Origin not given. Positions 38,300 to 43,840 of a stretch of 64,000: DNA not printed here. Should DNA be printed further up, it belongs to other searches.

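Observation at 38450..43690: Two-partner-secretion exoprotein whose passenger is an array of about 12 FG-GAP (integrin-alpha-like) repeats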

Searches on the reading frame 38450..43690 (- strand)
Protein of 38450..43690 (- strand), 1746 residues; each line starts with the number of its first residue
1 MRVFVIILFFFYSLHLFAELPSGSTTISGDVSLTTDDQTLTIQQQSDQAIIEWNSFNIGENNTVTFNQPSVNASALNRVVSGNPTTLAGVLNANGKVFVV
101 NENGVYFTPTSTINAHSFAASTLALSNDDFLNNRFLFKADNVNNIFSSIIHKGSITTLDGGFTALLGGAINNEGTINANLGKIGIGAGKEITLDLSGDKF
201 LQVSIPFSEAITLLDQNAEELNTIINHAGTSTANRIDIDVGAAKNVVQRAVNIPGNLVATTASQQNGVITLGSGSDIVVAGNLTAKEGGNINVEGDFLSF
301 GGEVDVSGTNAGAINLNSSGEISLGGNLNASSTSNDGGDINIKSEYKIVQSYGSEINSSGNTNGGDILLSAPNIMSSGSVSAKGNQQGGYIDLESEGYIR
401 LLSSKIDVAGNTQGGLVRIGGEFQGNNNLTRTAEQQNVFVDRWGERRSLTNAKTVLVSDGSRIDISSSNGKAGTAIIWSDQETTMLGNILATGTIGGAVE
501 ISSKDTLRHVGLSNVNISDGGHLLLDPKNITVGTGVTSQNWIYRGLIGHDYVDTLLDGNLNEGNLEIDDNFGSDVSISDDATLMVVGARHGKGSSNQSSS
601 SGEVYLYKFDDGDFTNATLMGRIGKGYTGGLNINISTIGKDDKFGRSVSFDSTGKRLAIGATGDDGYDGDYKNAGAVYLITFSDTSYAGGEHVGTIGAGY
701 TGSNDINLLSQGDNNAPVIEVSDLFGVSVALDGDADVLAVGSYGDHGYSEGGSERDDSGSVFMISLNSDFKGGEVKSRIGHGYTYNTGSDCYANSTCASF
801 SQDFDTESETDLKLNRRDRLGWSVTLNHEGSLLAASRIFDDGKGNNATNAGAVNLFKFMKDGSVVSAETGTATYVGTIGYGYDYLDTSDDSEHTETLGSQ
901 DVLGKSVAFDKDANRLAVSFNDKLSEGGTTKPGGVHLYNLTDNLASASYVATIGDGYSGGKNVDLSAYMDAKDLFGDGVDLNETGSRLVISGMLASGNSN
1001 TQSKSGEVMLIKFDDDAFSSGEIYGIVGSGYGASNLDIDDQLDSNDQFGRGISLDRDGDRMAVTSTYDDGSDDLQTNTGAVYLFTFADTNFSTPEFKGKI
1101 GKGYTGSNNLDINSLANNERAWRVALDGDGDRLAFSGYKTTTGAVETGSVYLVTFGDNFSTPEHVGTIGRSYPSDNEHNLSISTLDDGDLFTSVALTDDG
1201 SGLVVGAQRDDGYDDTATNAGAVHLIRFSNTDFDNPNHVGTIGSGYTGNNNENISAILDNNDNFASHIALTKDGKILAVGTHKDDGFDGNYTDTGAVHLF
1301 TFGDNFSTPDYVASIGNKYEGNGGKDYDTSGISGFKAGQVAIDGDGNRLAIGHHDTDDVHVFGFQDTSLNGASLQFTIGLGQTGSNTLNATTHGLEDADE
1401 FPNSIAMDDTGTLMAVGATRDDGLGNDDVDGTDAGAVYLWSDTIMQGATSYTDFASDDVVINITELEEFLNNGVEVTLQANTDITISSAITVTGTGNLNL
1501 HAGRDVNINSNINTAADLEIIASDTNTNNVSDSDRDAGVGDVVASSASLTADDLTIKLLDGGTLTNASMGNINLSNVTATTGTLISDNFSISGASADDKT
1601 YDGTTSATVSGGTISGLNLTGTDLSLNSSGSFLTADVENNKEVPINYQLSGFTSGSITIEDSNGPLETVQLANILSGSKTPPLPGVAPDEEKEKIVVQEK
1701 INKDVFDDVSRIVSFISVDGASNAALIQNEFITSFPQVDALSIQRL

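Call 7: search_protein_families(library=pfam, proteins=[window:38450-43690:-], max_evalue=0.1)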
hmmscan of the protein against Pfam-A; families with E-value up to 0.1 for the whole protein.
window:38450-43690:- (1746 aa): 3 families
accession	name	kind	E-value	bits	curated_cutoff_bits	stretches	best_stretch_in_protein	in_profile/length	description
PF14312.12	FG-GAP_2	-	9e-32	109.5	23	7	568-607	15-49/49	FG-GAP repeat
PF05860.19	TPS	-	1.6e-23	84.4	33.5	1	21-274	5-240/252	TPS secretion domain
PF18657.6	YDG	-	3.4e-07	30.8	25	1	1590-1652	6-73/85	YDG domain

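Call 8: search_protein_families(library=ncbifam, proteins=[window:38450-43690:-], max_evalue=0.1)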
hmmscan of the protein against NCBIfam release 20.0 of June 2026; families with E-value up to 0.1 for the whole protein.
window:38450-43690:- (1746 aa): 1 family
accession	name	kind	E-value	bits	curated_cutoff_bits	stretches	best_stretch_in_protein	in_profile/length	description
TIGR01901.1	adhes_NPXG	domain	5.2e-19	67.9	29.1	1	51-125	2-78/79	filamentous hemagglutinin N-terminal domain-containing protein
